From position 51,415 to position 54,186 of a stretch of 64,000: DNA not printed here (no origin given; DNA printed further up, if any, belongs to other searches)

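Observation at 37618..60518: Tandem SusC/SusD modules whose cargo is only unassigned beta-propeller, LamG and coiled-coil proteins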

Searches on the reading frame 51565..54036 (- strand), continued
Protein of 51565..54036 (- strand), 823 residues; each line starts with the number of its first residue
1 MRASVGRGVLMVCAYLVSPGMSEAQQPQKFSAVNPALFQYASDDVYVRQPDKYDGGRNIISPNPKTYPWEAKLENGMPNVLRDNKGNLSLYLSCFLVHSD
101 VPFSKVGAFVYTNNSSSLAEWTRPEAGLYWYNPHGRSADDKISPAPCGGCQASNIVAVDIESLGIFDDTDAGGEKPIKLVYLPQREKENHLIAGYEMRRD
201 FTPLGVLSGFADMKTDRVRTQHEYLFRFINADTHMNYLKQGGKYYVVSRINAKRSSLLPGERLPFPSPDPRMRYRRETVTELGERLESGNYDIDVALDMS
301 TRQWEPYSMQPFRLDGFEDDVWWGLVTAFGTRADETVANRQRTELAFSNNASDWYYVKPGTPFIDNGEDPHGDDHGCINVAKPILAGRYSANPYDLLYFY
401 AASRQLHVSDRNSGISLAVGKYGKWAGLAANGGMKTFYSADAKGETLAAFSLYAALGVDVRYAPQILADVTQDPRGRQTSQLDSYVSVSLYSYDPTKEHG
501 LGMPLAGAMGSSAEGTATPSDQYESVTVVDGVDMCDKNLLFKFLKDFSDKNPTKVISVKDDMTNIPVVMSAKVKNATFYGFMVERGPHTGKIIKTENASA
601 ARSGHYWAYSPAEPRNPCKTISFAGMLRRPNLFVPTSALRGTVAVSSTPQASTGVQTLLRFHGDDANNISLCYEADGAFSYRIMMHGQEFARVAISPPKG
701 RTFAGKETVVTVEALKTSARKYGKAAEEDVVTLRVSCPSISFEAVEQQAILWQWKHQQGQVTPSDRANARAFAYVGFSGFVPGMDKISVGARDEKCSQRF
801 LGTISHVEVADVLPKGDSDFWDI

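Call 41: search_protein_families(library=ncbifam, proteins=[L011:1094-2011:+, L011:2024-3202:+, L011:14118-15353:+, L011:16308-17936:+, L011:17933-19945:+, L011:20008-20781:+, L011:21470-22399:+, L011:1-843:-, L008:17880-19433:-, L010:7831-9897:+], max_evalue=0.00001)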
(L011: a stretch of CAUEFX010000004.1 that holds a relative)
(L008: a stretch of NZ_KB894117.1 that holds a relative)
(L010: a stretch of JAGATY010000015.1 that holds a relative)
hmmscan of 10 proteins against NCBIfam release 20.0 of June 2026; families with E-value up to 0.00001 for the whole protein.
L011:1094-2011:+ (305 aa): 7 families
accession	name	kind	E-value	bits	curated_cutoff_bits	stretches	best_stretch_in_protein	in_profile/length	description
NF003164.0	PRK04147.1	equivalog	4.5e-42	144.3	281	1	3-291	3-285/294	N-acetylneuraminate lyase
TIGR00683.1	nanA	equivalog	6.4e-33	114.3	382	1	6-289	3-281/293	N-acetylneuraminate lyase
TIGR00674.1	dapA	equivalog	1.5e-32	112.6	206.15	1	7-293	2-283/286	4-hydroxy-tetrahydrodipicolinate synthase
NF040954.1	Arch_KDGaldase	equivalog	1.1e-29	103.7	390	1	12-296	8-281/288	bifunctional 2-dehydro-3-deoxy-phosphogluconate/2-dehydro-3-deoxy-6-phosphogalactonate aldolase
TIGR02313.1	HpaI-NOT-DapA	exception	9e-27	93.6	396.7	1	7-293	4-286/294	2,4-dihydroxyhept-2-ene-1,7-dioic acid aldolase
NF002958.0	PRK03620.1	subfamily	2.8e-16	59.2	278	1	6-179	13-178/307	5-dehydro-4-deoxyglucarate dehydratase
TIGR03249.1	KdgD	equivalog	2.3e-12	46.7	373.95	1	5-137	10-139/299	5-dehydro-4-deoxyglucarate dehydratase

L011:2024-3202:+ (392 aa): 2 families
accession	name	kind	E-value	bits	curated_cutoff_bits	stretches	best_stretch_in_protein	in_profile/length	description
NF052547.1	AcylGsamEpipAGE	equivalog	2.4e-101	339.5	600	1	9-386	3-380/384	n-acyl-d-glucosamine 2-epimerase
NF041848.1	celb_epim_EpiA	equivalog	4.6e-23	82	800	2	5-150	8-153/405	cellobiose 2-epimerase EpiA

L011:14118-15353:+ (411 aa): 21 families
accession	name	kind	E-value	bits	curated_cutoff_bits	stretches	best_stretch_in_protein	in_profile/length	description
TIGR00893.1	2A0114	subfamily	1.2e-40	139.7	395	1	20-399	4-395/399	D-galactonate transporter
TIGR00881.1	2A0104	subfamily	4e-29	101.8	407.75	1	20-290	5-284/379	phosphoglycerate transporter protein PgtP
TIGR00895.1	2A0115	subfamily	1.5e-20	73.5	418.55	1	6-196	13-202/398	aromatic acid/H+ symport family MFS transporter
NF008586.0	PRK11551.1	equivalog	3e-19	69.3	410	1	10-364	15-348/406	3-(3-hydroxy-phenyl)propionate transporter MhpT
TIGR00880.1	2_A_01_02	superfamily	9e-18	64.8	131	1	54-188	5-140/141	multidrug resistance protein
NF053517.1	HbztTptrPcaK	equivalog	2.7e-17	62.9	770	1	6-195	15-203/437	4-hydroxybenzoate transporter PcaK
NF049980.1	SfMCT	equivalog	2.6e-11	42.8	320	1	52-377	42-362/378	L-lactate MFS transporter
NF053757.1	BclibactTpBcbE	equivalog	2.8e-11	43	600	1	37-407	31-393/394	bacillibactin exporter BcbE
TIGR00891.1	2A0112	subfamily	3e-11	43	552.9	1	62-371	62-383/405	sialate:H+ symport family MFS transporter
TIGR00894.1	2A0114euk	subfamily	8.3e-10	37.8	626.45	1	46-288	75-332/465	Na(+)-dependent inorganic phosphate cotransporter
NF012174.0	tet_MFS_A_B_C_D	equivalog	5.6e-09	35.3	475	1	41-354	34-330/382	Tet(A)/Tet(B)/Tet(C) family tetracycline efflux MFS transporter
TIGR00711.1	efflux_EmrB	subfamily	1.7e-08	33.7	230.2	1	20-192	12-183/485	DHA2 family efflux MFS transporter permease subunit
NF007372.0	PRK09874.1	equivalog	4.1e-08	32.8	571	1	56-193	63-200/408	multidrug efflux MFS transporter MdtG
NF006386.0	PRK08633.1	equivalog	4.8e-08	31.2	1221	1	36-334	36-340/1147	acyl-[ACP]--phospholipid O-acyltransferase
NF000089.1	qac_MFS_AB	exception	5.7e-08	32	900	1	57-189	65-197/514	QacA/B family quaternary ammonium compound efflux MFS transporter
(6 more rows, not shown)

L011:16308-17936:+ (542 aa): 2 families
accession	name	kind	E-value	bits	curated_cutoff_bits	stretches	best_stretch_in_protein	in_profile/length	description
NF052328.1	NeuramTDE0471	equivalog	3.6e-17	62.3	900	1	200-426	139-361/538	neuraminidase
NF045728.1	glycosyl_F510_1955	equivalog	2.4e-08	33.6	175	0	293-434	52-172/246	F510_1955 family glycosylhydrolase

L011:17933-19945:+ (670 aa): 1 family
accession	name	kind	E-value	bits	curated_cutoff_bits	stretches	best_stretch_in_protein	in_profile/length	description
NF041654.1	GlcNAcase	equivalog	1.2e-09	37.3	1000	1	85-179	88-177/732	beta-N-acetylglucosaminidase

L011:20008-20781:+ (257 aa): 3 families
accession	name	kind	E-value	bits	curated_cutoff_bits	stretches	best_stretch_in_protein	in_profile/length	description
TIGR04448.1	creatininase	equivalog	1.3e-20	74.1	235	1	29-250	14-241/246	creatininase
TIGR03964.1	mycofact_creat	equivalog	8.3e-18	64.8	172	1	31-250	15-216/228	mycofactocin biosynthesis peptidyl-dipeptidase MftE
NF041098.2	diketo_inos_hlase_IolN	equivalog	1.2e-13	50.9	245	1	29-200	24-198/307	3-dehydro-scyllo-inosose hydrolase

L011:21470-22399:+ (310 aa): 2 families
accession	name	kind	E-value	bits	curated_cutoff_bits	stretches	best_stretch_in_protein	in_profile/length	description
NF042968.1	AcxylEst_AxeA1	equivalog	3e-43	147.8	700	1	18-208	270-458/459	acetylxylan esterase AxeA1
NF033510.3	Ca_tandemer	repeat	1.6e-07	31.6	50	1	235-287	30-87/96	Ca2+-stabilized repeat-containing adhesin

L011:1-843:- (281 aa): 11 families
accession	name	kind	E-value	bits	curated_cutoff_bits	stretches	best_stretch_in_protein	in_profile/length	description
TIGR00744.1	ROK_glcA_fam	subfamily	2e-34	119.3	260.35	1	88-275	1-189/318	ROK family glucokinase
NF047937.1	TransRegNagC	equivalog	6e-32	111.3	650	1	42-274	36-269/399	DNA-binding transcriptional regulator NagC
NF049930.1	TransRegMlc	equivalog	7.2e-29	101.3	530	1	15-280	17-281/405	sugar metabolism global transcriptional regulator Mlc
NF007251.0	PRK09698.1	equivalog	2.6e-24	86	253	1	85-277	6-198/304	allose kinase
NF003461.0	PRK05082.1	subfamily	3.1e-23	82.6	283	1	126-274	45-185/291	N-acetylmannosamine kinase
NF047821.1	NactlManKinNanK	equivalog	6.7e-20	71.8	450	1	124-272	43-183/288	N-acetylmannosamine kinase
NF007108.0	PRK09557.1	equivalog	3.3e-18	66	443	1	88-273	4-195/303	fructokinase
NF045551.1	GK_Pyrobac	equivalog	1e-13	51.3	500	1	156-275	57-176/294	ATP-dependent glucokinase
NF009835.0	PRK13310.1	equivalog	1.8e-13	50.5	380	1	88-272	3-194/303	N-acetylglucosamine kinase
NF009836.0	PRK13311.1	equivalog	2.2e-08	33.7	551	1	151-272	61-194/256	N-acetyl-D-glucosamine kinase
NF042998.1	bglucokin_BglK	equivalog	2.5e-08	33.5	550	1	90-247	6-157/291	beta-glucoside kinase BglK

L008:17880-19433:- (517 aa): 2 families
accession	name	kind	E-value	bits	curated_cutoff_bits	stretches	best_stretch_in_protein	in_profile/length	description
TIGR03300.1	assembly_YfgL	equivalog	2.8e-08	32.9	285.2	0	349-447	71-161/377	outer membrane protein assembly factor BamB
NF008351.0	PRK11138.1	equivalog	2.6e-06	26.2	423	0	287-421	109-238/394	outer membrane protein assembly factor BamB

L010:7831-9897:+ (688 aa): 2 families
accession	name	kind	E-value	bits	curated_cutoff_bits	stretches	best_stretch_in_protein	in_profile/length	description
NF042968.1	AcxylEst_AxeA1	equivalog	2.2e-42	144.9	700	1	20-207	274-459/459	acetylxylan esterase AxeA1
NF033510.3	Ca_tandemer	repeat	1.3e-09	38.3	50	1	224-284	19-86/96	Ca2+-stabilized repeat-containing adhesin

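Call 79: find_encoding_contigs(protein=window:51565-54036:-, flank=10000, max_places=4)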
Protein window:51565-54036:- (823 aa): no gene with exactly this product is on record in the collection.

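Call 102: search_protein_families(library=pfam, proteins=[window:51565-54036:-], max_evalue=10)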
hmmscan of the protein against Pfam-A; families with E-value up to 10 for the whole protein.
window:51565-54036:- (823 aa): 0 families
